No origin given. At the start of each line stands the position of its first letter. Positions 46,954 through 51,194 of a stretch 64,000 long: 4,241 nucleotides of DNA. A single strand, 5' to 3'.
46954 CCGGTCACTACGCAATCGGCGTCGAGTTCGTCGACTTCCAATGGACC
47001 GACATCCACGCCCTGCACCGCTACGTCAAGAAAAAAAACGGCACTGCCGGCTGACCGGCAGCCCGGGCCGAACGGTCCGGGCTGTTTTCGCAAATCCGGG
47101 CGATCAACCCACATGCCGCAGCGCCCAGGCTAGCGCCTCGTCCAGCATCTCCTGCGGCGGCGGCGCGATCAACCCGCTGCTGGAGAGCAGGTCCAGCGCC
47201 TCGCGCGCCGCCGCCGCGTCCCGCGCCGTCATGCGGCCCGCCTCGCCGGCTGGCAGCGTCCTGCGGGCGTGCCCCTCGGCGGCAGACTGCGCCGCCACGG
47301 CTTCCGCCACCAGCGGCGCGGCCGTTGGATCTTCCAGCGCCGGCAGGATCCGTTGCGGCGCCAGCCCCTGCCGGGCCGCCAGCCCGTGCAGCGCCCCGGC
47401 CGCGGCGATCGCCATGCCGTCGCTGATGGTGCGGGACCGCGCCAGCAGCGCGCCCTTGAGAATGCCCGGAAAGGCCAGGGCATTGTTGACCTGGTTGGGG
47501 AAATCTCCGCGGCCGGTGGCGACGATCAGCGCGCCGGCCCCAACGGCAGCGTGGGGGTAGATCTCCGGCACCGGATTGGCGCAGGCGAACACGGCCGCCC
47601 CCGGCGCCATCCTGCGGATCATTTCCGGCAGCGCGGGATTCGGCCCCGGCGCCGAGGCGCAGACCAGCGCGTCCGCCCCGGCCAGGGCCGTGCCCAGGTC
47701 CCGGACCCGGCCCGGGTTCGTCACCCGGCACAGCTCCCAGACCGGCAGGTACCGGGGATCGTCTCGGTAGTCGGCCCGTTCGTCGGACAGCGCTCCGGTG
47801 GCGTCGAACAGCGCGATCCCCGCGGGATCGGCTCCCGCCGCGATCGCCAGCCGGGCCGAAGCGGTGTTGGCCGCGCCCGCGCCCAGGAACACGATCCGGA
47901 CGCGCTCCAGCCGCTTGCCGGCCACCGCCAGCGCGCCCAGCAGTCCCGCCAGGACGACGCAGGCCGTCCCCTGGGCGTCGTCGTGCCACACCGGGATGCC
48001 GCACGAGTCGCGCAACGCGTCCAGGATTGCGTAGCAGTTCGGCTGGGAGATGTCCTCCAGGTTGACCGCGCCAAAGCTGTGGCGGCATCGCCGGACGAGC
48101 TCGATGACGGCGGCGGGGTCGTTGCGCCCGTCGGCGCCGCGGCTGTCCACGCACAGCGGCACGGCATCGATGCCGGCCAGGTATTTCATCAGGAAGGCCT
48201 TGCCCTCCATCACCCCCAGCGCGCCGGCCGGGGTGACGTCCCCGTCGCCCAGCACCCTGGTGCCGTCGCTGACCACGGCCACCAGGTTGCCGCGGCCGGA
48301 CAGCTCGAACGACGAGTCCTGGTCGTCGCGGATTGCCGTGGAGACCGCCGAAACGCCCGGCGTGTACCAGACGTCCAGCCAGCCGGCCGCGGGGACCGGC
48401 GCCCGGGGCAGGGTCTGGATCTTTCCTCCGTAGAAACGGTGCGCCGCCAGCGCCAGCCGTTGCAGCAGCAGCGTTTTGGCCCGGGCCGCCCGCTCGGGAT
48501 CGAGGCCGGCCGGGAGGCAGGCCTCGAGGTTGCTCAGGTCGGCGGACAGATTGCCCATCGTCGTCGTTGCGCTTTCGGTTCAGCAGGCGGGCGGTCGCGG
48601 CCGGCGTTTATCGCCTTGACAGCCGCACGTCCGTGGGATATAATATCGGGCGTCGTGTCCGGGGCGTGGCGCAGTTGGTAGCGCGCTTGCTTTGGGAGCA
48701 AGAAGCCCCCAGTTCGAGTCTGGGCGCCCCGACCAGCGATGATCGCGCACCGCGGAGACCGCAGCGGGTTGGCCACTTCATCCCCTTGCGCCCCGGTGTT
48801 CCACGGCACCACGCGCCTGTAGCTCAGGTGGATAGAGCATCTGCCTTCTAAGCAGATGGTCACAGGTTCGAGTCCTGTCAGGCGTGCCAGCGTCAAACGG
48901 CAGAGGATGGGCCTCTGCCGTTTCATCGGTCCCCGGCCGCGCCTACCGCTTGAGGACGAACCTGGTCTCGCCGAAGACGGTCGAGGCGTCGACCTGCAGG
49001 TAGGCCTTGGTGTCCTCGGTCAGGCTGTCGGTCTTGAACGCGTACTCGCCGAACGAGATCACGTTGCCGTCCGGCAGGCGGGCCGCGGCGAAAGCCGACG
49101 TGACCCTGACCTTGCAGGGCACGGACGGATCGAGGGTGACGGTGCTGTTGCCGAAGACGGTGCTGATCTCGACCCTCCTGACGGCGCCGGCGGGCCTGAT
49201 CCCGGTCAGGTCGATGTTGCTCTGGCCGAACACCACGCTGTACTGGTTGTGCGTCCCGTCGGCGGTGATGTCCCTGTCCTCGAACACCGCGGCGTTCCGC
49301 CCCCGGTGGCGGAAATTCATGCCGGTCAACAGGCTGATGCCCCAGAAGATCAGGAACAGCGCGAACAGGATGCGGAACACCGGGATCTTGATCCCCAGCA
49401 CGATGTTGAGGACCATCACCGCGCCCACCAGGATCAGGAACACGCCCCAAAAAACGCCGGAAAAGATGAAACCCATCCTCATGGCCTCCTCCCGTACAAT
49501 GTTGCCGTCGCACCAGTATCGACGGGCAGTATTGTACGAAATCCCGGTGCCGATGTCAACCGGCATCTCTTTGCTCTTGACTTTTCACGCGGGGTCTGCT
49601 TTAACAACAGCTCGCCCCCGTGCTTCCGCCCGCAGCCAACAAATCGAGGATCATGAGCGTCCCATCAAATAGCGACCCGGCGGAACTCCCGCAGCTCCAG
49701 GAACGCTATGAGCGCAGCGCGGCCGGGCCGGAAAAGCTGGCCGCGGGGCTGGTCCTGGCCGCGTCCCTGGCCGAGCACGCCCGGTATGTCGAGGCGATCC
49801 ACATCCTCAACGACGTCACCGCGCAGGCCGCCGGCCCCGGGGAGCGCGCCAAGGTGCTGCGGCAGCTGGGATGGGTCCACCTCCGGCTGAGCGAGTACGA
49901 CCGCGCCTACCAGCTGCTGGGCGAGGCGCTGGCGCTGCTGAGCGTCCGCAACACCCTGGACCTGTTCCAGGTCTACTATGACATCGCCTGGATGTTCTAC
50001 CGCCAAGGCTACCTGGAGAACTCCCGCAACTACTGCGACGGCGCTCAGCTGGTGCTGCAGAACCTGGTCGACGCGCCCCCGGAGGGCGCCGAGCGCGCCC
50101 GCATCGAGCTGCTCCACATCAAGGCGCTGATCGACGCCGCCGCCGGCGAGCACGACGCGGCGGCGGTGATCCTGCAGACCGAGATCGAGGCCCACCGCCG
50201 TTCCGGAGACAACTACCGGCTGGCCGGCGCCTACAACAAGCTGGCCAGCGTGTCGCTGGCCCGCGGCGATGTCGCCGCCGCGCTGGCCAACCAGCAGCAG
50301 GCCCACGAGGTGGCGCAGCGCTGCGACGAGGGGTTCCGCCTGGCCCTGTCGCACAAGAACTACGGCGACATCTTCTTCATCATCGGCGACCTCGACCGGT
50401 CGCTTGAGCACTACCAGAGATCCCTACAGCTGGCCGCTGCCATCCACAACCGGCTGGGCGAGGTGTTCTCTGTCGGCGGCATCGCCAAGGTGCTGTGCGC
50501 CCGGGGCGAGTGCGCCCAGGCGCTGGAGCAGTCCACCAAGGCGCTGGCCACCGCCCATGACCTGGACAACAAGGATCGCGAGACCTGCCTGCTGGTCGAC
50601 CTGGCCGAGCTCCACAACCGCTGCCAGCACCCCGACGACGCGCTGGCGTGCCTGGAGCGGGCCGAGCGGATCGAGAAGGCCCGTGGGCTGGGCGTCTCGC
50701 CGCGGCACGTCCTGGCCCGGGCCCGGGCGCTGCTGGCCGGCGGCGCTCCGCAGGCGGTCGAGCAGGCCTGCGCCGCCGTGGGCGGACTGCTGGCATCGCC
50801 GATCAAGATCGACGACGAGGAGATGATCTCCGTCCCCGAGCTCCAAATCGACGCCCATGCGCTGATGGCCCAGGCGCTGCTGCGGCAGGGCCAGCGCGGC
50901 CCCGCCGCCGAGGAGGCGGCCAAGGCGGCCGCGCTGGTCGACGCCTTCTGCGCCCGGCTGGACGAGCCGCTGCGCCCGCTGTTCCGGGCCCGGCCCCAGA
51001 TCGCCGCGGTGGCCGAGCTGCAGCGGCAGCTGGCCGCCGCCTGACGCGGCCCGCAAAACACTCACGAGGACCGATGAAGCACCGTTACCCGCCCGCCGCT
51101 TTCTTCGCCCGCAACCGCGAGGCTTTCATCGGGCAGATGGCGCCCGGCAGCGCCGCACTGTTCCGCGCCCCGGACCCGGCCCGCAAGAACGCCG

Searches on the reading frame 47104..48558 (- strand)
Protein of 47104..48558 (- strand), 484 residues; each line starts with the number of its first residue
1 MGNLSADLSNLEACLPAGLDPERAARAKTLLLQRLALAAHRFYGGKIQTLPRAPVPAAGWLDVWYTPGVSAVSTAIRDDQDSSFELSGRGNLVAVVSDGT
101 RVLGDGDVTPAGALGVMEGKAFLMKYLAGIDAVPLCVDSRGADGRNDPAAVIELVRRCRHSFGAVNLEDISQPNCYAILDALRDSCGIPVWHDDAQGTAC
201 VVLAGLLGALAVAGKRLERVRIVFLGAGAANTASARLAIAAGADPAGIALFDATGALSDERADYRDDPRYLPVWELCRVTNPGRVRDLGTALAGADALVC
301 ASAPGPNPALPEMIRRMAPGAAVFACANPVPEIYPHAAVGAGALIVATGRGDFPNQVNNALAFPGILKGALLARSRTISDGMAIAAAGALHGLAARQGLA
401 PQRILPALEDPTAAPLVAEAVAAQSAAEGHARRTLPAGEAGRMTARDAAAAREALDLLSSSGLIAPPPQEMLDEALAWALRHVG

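Call 99: search_protein_families(library=pfam, proteins=[window:47104-48558:-], max_evalue=0.00001)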
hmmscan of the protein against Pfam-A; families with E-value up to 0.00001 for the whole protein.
window:47104-48558:- (484 aa): 2 families
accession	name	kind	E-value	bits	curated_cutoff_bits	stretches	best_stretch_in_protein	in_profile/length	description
PF03949.21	Malic_M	-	2.8e-17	63.3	23.5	2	349-422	180-254/258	Malic enzyme, NAD binding domain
PF00390.24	malic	-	1.6e-16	61.1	23.1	1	59-183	18-182/182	Malic enzyme, N-terminal domain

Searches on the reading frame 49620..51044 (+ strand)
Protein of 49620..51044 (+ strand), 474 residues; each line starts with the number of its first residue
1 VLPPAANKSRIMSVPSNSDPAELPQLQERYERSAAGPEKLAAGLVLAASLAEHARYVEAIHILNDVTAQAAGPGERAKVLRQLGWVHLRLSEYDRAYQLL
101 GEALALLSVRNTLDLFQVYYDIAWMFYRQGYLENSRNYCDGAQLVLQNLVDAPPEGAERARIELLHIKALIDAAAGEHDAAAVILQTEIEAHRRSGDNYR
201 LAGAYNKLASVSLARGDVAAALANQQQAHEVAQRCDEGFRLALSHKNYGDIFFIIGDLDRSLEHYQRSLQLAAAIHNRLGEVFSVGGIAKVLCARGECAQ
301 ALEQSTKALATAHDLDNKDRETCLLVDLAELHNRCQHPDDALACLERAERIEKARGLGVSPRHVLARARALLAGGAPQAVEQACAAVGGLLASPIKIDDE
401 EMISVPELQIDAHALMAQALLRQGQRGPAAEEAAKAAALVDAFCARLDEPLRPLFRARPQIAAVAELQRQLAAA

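Call 100: search_protein_families(library=pfam, proteins=[window:49620-51044:+], max_evalue=0.00001)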
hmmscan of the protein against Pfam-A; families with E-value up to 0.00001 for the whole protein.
window:49620-51044:+ (474 aa): 4 families
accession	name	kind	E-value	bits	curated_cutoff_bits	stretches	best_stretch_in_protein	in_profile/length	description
PF13424.12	TPR_12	-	1.6e-16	60.7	30.1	1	202-272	3-75/77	Tetratricopeptide repeat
PF17874.7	TPR_MalT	-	1.3e-10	41.5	45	1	174-435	52-305/336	MalT-like TPR region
PF07719.23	TPR_2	-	9.4e-09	35.2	27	0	77-106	1-30/34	Tetratricopeptide repeat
PF00515.34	TPR_1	-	1.9e-06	27.8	27.8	0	244-271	3-30/34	Tetratricopeptide repeat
